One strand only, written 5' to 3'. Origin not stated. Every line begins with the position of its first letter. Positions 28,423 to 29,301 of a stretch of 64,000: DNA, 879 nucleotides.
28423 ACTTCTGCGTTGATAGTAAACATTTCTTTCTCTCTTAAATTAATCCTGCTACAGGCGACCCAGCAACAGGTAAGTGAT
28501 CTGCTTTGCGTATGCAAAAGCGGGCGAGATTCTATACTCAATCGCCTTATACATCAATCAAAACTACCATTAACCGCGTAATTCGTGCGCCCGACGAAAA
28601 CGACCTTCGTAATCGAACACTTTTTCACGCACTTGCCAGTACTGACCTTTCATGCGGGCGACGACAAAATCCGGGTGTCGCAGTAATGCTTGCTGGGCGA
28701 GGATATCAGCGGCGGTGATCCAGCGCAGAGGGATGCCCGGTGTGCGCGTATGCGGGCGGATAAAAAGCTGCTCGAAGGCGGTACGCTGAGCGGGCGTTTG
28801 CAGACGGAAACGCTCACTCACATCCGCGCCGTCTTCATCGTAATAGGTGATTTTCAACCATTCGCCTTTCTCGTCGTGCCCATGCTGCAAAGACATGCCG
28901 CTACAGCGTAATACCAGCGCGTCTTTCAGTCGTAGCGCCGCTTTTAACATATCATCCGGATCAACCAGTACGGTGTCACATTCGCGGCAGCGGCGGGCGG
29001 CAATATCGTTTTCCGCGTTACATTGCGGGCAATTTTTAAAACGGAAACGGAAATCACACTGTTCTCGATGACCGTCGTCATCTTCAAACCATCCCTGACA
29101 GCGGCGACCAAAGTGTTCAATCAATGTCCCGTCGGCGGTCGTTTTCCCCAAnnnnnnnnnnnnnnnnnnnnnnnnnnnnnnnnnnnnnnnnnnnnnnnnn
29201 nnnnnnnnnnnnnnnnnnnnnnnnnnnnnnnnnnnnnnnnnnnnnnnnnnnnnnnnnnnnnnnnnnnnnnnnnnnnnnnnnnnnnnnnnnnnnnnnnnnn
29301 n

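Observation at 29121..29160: radD (yejH) helicase gene split by a -1 frameshift at a G4A4 homopolymer junction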

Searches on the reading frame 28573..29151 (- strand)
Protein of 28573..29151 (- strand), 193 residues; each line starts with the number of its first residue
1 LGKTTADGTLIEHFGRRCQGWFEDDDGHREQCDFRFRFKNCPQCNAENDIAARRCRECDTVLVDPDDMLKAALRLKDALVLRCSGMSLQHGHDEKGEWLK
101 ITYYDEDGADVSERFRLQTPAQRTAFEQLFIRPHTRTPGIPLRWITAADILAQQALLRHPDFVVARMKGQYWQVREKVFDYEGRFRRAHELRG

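Call 29: search_protein_families(library=pfam, proteins=[window:28573-29151:-], max_evalue=0.01)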
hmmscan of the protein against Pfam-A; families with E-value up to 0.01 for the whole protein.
window:28573-29151:- (193 aa): 2 families
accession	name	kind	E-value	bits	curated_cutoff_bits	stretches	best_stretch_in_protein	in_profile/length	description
PF14952.11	zf-tcix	-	0.0018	18.3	31.2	1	37-62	9-36/42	Putative treble-clef, zinc-finger, Zn-binding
PF12773.13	DZR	-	0.0082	16.7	27.3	0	30-58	16-44/45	Double zinc ribbon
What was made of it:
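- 28570..29151 (-): Downstream ORF in the original radD frame. It is 193 aa from TTG at 29151, or 184 aa (residues 403-586) from TTG at 29124, which overlaps the upstream stop as TTGA (29124-29121). It encodes the rest of ZF1, all of ZF2 and the CTD. Weak zinc-ribbon Pfam hits (call 29).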
